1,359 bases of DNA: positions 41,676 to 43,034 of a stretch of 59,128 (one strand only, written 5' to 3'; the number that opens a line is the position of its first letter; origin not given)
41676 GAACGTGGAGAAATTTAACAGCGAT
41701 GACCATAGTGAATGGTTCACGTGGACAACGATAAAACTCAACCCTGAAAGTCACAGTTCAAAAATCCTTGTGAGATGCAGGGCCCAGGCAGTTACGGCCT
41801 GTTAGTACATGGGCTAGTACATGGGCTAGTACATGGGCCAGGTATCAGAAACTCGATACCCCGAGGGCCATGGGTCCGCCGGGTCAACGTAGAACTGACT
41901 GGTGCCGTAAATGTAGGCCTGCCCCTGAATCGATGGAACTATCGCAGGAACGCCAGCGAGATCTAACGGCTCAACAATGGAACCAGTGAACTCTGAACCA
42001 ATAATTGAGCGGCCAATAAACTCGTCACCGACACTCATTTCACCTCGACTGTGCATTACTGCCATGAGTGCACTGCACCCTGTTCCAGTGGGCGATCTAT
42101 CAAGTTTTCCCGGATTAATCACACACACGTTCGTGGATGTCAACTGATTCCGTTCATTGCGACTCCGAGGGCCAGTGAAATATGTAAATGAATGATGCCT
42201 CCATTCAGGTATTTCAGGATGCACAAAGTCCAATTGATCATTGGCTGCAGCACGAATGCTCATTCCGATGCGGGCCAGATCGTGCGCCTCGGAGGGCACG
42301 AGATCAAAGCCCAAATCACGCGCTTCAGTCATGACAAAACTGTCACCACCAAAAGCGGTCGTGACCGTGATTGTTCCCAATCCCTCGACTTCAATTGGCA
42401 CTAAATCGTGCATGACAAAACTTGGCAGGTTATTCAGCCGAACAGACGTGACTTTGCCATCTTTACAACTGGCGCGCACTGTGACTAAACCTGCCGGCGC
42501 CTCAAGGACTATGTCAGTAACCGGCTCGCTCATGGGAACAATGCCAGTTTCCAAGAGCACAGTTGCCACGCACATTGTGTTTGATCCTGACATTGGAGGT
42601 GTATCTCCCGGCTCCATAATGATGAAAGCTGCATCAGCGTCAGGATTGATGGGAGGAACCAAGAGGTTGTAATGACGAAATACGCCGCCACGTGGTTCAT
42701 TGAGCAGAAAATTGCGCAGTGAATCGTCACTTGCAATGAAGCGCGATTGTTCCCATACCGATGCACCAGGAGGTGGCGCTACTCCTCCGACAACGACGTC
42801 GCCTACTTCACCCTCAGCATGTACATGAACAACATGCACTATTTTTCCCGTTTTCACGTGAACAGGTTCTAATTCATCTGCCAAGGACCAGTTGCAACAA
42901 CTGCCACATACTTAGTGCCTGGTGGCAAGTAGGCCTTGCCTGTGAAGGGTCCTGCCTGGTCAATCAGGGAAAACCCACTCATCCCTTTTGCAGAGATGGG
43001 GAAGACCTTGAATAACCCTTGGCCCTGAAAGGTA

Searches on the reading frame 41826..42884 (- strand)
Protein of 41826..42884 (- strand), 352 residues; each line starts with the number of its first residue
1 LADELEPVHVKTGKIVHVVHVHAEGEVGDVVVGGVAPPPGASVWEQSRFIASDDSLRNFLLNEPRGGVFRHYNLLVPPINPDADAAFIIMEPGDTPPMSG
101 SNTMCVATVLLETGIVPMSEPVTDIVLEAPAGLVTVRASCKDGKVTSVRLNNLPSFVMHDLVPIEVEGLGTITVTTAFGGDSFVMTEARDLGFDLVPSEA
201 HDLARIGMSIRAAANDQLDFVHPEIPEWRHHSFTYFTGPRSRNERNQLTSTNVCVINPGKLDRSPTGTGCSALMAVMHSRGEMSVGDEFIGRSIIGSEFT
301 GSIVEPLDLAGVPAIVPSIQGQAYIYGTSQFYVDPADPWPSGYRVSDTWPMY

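Call 6: search_protein_families(library=pfam, max_evalue=10, proteins=[window:41826-42884:-])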
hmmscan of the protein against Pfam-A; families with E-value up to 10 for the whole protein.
window:41826-42884:- (352 aa): 1 family
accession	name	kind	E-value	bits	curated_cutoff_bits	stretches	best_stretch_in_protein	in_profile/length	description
PF05544.16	Pro_racemase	-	2.3e-124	415.1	27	1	18-344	1-325/325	Proline racemase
